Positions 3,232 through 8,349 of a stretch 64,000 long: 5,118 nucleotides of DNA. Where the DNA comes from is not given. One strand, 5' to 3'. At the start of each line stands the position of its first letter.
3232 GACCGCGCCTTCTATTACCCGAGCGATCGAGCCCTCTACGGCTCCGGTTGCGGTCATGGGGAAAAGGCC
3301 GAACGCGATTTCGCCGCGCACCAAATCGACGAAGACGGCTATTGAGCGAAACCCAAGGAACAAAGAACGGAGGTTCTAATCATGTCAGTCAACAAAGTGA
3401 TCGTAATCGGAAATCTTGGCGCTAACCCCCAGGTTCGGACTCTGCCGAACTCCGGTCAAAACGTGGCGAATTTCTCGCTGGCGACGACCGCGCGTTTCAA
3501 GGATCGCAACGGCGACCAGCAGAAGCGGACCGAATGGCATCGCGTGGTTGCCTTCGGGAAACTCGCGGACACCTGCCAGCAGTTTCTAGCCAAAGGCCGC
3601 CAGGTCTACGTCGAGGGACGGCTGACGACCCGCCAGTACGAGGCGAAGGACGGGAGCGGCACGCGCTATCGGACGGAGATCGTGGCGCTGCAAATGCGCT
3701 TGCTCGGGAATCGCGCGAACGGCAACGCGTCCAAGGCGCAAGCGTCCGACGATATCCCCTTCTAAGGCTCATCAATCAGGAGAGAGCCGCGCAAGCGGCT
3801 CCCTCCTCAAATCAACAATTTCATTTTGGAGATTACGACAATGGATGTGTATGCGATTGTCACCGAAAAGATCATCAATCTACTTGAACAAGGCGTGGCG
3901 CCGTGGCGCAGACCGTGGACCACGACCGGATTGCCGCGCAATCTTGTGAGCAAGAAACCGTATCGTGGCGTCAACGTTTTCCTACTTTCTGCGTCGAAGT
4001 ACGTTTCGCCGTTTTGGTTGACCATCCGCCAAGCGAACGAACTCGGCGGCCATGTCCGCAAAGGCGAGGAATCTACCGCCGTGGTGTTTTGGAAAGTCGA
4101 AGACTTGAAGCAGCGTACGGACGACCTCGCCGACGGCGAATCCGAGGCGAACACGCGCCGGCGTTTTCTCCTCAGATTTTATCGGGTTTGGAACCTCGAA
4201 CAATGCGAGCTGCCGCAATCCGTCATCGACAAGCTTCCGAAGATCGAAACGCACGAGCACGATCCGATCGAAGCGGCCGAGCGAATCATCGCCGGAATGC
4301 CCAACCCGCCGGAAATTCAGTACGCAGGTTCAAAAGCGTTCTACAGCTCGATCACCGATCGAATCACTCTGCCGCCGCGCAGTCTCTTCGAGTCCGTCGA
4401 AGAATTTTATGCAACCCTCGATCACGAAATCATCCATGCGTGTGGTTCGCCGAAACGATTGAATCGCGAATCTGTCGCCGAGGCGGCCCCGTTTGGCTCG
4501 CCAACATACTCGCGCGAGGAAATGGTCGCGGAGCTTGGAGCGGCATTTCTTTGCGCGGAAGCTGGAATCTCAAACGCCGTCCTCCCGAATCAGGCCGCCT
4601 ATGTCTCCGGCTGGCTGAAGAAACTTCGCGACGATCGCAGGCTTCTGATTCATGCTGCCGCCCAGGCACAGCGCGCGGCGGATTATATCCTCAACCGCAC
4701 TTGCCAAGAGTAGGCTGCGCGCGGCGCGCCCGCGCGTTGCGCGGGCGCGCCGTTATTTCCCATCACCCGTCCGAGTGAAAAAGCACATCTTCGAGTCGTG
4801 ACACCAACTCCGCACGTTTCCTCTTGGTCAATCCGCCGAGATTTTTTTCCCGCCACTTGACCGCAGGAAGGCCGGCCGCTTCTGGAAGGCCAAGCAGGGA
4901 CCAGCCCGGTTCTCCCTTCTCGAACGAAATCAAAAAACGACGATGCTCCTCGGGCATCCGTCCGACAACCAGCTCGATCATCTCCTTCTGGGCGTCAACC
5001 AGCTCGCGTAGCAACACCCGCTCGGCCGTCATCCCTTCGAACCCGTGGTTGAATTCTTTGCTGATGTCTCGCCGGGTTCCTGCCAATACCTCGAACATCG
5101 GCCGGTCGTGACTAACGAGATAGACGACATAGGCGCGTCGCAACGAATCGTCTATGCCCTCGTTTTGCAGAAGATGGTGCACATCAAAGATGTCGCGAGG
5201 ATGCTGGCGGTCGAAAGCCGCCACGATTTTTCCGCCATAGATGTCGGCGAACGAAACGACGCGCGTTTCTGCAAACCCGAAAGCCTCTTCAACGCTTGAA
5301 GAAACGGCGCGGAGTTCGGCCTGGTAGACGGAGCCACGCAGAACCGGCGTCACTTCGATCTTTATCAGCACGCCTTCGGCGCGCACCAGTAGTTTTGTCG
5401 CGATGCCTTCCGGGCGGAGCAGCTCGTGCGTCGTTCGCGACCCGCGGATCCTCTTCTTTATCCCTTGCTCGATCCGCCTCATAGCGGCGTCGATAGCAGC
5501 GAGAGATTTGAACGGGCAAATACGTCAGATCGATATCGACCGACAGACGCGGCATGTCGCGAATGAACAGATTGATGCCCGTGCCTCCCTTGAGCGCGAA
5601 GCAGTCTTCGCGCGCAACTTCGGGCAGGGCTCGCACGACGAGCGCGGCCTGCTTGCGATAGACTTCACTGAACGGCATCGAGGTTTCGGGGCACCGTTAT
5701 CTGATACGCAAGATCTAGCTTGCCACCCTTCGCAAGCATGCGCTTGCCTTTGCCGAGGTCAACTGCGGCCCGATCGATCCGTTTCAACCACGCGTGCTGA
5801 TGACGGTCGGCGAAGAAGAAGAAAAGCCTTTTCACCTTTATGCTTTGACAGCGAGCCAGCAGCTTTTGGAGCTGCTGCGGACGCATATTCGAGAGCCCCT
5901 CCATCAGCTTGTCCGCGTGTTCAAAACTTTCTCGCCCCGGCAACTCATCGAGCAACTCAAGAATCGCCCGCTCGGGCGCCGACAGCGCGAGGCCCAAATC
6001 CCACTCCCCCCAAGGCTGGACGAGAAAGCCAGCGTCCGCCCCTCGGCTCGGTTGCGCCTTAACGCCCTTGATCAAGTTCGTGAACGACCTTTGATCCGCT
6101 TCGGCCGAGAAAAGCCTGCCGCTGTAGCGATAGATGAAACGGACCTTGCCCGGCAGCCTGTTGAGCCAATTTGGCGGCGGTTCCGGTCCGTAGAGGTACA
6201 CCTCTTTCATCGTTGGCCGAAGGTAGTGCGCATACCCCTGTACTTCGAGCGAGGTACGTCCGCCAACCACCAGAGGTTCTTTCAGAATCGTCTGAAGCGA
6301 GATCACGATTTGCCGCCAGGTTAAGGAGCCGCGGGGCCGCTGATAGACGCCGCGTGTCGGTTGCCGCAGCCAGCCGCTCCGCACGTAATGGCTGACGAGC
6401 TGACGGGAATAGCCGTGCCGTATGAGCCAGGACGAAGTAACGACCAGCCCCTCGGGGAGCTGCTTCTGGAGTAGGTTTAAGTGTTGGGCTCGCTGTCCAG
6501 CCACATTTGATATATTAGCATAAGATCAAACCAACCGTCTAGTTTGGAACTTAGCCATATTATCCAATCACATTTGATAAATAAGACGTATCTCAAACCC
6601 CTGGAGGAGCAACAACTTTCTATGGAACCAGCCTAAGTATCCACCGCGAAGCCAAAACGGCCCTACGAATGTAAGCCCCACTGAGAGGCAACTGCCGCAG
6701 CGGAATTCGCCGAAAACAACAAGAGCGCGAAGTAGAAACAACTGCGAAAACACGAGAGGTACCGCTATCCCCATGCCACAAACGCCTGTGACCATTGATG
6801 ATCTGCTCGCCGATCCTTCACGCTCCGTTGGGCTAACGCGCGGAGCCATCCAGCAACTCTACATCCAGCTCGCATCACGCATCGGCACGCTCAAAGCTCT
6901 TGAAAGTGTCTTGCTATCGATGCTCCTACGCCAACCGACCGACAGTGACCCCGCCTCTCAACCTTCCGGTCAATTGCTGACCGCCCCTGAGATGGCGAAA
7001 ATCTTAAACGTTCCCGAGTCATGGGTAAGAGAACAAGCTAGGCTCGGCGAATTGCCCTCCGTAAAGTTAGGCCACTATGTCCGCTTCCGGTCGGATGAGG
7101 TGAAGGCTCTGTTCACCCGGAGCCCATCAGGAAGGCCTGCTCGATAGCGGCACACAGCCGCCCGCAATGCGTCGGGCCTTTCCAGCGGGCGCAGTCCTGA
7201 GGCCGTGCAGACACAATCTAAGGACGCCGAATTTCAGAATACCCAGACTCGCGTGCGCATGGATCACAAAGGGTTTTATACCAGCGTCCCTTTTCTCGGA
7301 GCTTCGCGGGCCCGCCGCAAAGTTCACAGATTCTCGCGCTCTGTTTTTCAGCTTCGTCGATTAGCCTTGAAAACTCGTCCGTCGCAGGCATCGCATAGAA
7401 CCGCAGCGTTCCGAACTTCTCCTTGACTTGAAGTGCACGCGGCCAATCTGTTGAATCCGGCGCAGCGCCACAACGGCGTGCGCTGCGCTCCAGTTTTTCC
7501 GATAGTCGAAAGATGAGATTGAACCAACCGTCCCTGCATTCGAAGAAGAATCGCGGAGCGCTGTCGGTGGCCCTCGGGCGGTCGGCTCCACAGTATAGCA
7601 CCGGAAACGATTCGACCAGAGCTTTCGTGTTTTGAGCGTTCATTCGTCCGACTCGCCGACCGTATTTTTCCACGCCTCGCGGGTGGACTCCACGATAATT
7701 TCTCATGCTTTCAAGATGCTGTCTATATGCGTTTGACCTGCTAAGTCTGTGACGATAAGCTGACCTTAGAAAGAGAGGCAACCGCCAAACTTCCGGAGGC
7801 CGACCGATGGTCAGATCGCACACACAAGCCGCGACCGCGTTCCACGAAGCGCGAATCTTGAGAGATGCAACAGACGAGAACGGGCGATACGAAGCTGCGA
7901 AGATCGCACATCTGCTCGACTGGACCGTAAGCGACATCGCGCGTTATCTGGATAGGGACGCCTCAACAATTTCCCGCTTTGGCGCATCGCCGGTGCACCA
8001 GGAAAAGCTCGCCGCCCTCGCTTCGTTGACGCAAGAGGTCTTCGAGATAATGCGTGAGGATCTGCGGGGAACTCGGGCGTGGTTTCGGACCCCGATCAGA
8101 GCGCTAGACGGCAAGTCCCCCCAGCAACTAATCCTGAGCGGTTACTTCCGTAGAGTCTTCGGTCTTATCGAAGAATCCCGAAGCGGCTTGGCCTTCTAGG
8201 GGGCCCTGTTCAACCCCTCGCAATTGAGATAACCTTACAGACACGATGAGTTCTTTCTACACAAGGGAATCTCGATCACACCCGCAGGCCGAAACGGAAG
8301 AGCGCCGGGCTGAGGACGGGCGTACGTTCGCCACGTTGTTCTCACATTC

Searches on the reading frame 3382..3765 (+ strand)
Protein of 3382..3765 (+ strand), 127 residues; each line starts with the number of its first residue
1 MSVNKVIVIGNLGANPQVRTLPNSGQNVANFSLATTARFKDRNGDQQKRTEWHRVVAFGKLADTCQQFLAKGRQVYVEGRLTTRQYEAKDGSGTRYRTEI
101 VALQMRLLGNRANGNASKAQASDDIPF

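Call 107: search_protein_families(library=pfam, proteins=[window:3382-3765:+], max_evalue=0.01)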
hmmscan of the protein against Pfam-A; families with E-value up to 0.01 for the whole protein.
window:3382-3765:+ (127 aa): 1 family
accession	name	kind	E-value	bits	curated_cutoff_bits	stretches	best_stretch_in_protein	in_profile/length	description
PF00436.31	SSB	-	7.4e-35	119.6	26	1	3-107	1-103/104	Single-strand binding protein family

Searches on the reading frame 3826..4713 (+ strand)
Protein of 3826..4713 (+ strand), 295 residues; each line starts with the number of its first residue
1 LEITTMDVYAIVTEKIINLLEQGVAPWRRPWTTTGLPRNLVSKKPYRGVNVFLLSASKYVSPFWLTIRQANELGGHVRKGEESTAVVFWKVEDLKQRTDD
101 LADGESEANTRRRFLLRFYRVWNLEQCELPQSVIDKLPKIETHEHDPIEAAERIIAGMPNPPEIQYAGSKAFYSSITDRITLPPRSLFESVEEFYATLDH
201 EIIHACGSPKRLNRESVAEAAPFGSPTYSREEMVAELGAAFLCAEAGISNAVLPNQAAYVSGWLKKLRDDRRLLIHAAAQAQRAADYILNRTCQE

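Call 107: search_protein_families(library=pfam, proteins=[window:3826-4713:+], max_evalue=0.01)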
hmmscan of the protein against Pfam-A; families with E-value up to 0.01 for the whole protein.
window:3826-4713:+ (295 aa): 3 families
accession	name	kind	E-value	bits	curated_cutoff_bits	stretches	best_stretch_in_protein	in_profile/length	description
PF18818.7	MPTase-PolyVal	-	9.6e-35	119.8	27.5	1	151-280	3-126/126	Zincin-like metallopeptidase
PF08401.16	ArdcN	-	2e-32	112.4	22.6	1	7-122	2-123/123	N-terminal domain of anti-restriction factor ArdC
PF20054.4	Tc-38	-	0.00069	19.7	23.2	1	57-130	21-69/70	Trypanosoma Tc-38 (p38) protein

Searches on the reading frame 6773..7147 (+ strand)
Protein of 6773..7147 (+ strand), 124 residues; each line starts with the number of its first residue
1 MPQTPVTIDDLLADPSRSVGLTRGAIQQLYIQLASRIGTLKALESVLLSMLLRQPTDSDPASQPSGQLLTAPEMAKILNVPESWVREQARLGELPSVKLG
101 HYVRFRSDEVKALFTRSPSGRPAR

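Call 6: search_protein_families(library=pfam, proteins=[window:6773-7147:+], max_evalue=0.01)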
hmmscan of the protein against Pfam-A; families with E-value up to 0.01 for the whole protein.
window:6773-7147:+ (124 aa): 1 family
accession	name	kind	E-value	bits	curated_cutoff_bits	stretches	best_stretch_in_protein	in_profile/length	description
PF12728.13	HTH_17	-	1e-09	38.9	27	1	68-116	1-49/51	Helix-turn-helix domain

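Call 7: search_protein_families(library=padloc, proteins=[window:6773-7147:+], max_evalue=0.01)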
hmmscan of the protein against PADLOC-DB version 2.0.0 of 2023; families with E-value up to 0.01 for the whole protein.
window:6773-7147:+ (124 aa): 1 family
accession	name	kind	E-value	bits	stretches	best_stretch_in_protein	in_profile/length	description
PDLC04133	mad1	-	0.00025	19.3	1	67-113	4-50/60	mads_1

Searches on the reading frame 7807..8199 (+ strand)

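Call 6: search_protein_families(library=pfam, proteins=[window:7807-8199:+], max_evalue=0.01)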
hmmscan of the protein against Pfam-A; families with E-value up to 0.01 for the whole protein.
window:7807-8199:+ (130 aa): 2 families
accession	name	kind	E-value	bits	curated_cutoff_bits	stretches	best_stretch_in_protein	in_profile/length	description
PF09722.15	Xre_MbcA_ParS_C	-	3.4e-05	24.2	24.5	1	81-111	5-34/51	Antitoxin Xre/MbcA/ParS C-terminal toxin-binding domain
PF13936.12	HTH_38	-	0.00029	21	27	1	41-57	23-39/44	Helix-turn-helix domain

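Call 7: search_protein_families(library=padloc, proteins=[window:7807-8199:+], max_evalue=0.01)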
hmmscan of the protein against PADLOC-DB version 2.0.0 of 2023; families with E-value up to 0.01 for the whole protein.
window:7807-8199:+ (130 aa): 0 families
